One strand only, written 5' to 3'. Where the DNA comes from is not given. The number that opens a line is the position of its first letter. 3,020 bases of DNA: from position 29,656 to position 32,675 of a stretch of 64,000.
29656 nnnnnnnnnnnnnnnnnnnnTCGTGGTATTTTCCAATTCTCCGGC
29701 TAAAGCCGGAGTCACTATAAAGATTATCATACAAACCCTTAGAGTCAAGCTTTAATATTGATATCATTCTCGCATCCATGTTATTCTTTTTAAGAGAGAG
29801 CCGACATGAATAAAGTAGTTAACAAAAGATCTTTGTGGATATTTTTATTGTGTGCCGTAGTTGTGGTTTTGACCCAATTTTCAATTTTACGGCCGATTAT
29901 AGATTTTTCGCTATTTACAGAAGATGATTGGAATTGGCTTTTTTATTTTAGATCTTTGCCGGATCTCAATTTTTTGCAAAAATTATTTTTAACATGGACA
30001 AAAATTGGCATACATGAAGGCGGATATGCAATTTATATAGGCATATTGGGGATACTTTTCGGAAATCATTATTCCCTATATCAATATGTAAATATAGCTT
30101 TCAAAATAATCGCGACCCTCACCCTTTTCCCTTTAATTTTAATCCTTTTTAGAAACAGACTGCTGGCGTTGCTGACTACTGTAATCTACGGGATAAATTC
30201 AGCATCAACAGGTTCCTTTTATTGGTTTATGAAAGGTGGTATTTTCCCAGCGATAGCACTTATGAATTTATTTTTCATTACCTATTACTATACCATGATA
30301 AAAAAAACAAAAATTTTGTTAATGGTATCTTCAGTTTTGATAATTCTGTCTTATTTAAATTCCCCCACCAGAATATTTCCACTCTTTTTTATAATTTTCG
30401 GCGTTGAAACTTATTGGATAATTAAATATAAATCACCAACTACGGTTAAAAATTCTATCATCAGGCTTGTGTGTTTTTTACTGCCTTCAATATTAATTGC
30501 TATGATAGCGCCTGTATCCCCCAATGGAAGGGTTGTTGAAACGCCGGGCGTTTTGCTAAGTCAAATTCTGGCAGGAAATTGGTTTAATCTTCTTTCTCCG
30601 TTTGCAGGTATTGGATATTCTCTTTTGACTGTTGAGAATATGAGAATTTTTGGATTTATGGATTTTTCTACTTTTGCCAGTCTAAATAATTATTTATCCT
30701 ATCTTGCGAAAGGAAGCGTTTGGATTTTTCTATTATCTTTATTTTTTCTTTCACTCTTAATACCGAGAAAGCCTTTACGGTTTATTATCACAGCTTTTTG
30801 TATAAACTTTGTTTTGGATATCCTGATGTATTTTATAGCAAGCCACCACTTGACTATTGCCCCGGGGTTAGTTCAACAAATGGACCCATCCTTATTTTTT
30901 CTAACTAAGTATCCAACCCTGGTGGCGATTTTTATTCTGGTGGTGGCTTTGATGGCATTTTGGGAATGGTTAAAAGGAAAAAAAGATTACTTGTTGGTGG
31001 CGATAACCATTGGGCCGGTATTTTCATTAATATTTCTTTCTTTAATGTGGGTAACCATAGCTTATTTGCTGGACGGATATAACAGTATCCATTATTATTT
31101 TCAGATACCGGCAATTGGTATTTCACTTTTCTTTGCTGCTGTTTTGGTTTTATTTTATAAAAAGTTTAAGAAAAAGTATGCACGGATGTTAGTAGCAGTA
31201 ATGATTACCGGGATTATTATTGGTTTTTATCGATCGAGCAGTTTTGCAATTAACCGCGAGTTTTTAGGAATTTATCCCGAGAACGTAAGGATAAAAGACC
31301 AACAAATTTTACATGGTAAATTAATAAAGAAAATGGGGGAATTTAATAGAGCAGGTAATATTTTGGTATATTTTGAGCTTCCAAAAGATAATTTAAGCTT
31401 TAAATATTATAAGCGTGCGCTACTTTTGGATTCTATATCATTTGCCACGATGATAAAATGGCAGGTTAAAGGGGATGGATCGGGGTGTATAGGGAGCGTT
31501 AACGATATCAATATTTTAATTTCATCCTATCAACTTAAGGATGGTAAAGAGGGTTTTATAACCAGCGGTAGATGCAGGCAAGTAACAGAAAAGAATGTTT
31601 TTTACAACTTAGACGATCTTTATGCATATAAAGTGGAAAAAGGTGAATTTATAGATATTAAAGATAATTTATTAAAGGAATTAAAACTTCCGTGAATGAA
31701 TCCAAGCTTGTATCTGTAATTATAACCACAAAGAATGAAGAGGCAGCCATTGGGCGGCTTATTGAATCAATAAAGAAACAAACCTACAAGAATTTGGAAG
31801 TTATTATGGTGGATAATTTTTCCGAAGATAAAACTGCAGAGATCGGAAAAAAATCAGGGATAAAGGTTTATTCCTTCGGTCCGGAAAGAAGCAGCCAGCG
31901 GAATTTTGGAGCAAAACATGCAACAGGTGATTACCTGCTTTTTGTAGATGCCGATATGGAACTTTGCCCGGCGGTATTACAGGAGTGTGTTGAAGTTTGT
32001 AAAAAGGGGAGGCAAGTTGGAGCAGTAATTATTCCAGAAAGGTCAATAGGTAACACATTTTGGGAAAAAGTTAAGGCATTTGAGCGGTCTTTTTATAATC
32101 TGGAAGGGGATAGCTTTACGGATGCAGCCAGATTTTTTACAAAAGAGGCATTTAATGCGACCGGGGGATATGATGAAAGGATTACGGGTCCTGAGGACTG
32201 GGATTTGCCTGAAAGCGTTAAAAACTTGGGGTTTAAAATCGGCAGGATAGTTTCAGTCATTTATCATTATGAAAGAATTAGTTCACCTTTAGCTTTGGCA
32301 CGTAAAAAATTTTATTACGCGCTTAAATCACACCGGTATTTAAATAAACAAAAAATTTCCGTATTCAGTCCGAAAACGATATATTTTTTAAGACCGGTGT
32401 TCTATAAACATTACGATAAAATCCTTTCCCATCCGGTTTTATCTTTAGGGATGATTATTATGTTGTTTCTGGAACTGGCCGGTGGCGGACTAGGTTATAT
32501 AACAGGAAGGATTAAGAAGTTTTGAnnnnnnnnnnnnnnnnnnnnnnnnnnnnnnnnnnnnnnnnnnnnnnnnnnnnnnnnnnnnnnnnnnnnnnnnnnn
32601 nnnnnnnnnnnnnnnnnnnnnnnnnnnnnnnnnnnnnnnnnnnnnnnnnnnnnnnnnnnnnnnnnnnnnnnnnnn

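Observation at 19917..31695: Six-member paralogous family of DDW-motif polytopic membrane proteins, a candidate undescribed GT-C glycosyltransferase family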

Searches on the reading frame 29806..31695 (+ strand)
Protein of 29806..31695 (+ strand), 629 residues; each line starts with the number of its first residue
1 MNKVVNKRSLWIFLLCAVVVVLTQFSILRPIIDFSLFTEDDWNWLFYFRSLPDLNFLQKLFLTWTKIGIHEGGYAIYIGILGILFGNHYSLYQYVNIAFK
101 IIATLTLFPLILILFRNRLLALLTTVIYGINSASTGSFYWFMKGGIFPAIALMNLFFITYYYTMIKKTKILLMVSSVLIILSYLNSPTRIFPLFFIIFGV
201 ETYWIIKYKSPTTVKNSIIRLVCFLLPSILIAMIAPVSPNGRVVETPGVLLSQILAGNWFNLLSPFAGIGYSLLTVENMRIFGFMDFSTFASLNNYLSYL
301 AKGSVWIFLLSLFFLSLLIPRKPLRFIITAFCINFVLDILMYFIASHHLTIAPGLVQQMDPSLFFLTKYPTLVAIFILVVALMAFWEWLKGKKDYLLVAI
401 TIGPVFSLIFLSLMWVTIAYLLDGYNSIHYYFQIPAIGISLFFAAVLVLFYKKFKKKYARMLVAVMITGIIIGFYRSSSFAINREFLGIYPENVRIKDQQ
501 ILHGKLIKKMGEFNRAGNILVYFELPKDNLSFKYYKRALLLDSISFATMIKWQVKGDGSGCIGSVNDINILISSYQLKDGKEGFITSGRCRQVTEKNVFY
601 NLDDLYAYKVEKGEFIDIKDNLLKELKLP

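Call 4: search_protein_families(library=pfam, proteins=[window:29806-31695:+], max_evalue=1)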
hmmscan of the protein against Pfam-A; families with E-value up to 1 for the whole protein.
window:29806-31695:+ (629 aa): 1 family
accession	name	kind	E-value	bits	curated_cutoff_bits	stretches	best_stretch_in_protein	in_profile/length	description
PF20498.3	DUF6728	-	0.27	11.9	27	0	5-22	33-50/55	Family of unknown function (DUF6728)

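Call 5: search_protein_families(library=ncbifam, proteins=[window:29806-31695:+], max_evalue=1)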
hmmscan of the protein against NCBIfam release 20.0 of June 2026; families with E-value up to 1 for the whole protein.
window:29806-31695:+ (629 aa): 1 family
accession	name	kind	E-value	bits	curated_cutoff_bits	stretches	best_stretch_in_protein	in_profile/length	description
NF047321.1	SCO7613_CTERM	domain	0.2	11.3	45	0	349-384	78-115/188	SCO7613 C-terminal domain-containing membrane protein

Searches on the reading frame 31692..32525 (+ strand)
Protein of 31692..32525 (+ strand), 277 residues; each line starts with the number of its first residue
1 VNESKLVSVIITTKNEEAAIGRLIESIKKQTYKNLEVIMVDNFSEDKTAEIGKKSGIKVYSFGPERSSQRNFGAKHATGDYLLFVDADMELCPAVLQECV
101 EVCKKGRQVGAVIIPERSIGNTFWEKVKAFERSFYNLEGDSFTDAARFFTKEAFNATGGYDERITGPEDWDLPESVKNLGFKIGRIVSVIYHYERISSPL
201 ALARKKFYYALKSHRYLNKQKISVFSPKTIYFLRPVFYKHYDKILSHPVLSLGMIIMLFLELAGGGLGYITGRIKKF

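Call 12: search_protein_families(library=pfam, proteins=[window:31692-32525:+], max_evalue=0.001)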
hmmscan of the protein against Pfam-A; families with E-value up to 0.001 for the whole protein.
window:31692-32525:+ (277 aa): 3 families
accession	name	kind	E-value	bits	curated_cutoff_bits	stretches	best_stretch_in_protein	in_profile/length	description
PF00535.33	Glycos_transf_2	-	4.6e-28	98.7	23.3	1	8-139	1-136/168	Glycosyl transferase family 2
PF10111.15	Glyco_tranf_2_2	-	2.6e-11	43.9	27.3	1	8-97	1-100/276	Glycosyltransferase like family 2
PF13641.12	Glyco_tranf_2_3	-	4.2e-09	37.2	27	1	7-186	3-204/230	Glycosyltransferase like family 2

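Call 40: search_solved_structures(query=window:31692-32525:+, max_evalue=0.001)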
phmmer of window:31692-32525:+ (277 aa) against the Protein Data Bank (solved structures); distinct sequences matched with E-value up to 0.001: 14.
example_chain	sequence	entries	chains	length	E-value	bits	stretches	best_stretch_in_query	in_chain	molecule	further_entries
2z87_A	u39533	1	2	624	1.6e-09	40.9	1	5-186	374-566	Chondroitin synthase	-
2z86_A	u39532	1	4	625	1.6e-09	40.9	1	5-186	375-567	Chondroitin synthase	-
5hea_A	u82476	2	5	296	2.2e-08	37.2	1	2-89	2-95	Putative glycosyltransferase (GalT1)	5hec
22ao_A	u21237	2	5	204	4.8e-08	36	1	6-97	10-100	GmaR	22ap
8vh7_A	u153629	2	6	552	7.2e-08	35.5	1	4-111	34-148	Heparosan synthase B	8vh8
8viw_A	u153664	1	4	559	7.4e-08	35.4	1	4-111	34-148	Heparosan synthase B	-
5tze_C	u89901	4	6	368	4.5e-07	32.9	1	8-98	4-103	Glycosyl transferase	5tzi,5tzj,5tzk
5mlz_A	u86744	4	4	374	9.2e-07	31.8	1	4-110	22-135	Dolichol monophosphate mannose synthase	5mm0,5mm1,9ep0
5tz8_A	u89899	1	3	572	1.1e-06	31.6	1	8-98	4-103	Glycosyl transferase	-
6p61_A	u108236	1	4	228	8.8e-06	28.6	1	2-89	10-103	Glycosyltransferase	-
9omm_A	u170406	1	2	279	0.00088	22.1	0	7-170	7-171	Glycosyltransferase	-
9omj_A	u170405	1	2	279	0.00088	22.1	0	7-170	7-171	Glycosyltransferase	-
9omh_A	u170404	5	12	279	0.00089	22.1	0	7-170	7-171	Glycosyltransferase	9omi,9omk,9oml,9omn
6h1j_A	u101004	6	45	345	0.00094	22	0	4-104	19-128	Probable ss-1,3-N-acetylglucosaminyltransferase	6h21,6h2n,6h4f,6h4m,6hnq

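Call 65: search_protein_families(library=ncbifam, proteins=[window:31692-32525:+], max_evalue=0.00001)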
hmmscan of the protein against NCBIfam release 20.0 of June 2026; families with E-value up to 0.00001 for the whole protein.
window:31692-32525:+ (277 aa): 16 families
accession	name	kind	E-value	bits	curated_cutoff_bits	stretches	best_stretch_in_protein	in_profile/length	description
TIGR04283.1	glyco_like_mftF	equivalog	1.5e-27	96.7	182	1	7-191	1-183/221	TIGR04283 family arsenosugar biosynthesis glycosyltransferase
NF041875.1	EPS_EpsD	equivalog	4.6e-15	55.9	370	1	7-184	1-197/325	exopolysaccharide biosynthesis glycosyltransferase EpsD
NF007482.0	PRK10073.1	equivalog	1.2e-13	50.8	423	1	1-105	2-112/334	glycosyltransferase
TIGR03965.1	mycofact_glyco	equivalog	8.5e-13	48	280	1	4-100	73-176/467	mycofactocin biosynthesis glycosyltransferase MftF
NF047683.1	TeichurnBiosyTuaG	equivalog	3.4e-11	43.3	400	1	2-105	3-113/252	teichuronic acid biosynthesis protein TuaG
NF050050.1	ProtGlycPglI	equivalog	8.5e-11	41.8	500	1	6-107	3-112/306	GalNAc(5)-diNAcBac-PP-undecaprenol beta-1,3-glucosyltransferase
NF038299.1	EPS_HpsN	equivalog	1.1e-10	41.1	425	1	6-112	2-115/317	hormogonium polysaccharide biosynthesis glycosyltransferase HpsN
TIGR03937.1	PgaC_IcaA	equivalog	1.3e-09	37.5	422.3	1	2-112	42-159/407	poly-beta-1,6-N-acetyl-D-glucosamine synthase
NF010496.0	PRK13915.1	equivalog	1.7e-09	37.2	262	1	4-90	30-128/307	glucosyl-3-phosphoglycerate synthase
NF053739.1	GlytfEpsEBac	equivalog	2e-09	36.8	450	1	7-237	3-246/265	glycosyltransferase EpsE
TIGR04182.1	glyco_TIGR04182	equivalog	2.1e-09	37.2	325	1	7-108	2-102/293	S-layer glycoprotein N-glycosyltransferase AglJ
TIGR03469.1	HpnB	hypoth_equivalog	1.9e-08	33.8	379.25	1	7-54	46-94/386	hopene-associated glycosyltransferase HpnB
NF047588.1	GlcsyltransPgfSStrep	equivalog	4.7e-08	32.6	500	1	7-137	3-140/308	glycosyltransferase PgfS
NF041394.1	GtaseAglG_Halo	equivalog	7.6e-07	28.7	440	1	7-139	3-140/304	glucosyl-dolichyl phosphate glucuronosyltransferase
NF041391.1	DPhHxTase_Halo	equivalog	1.2e-06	27.7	375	1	13-64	3-53/213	dolichyl-phosphate hexose transferase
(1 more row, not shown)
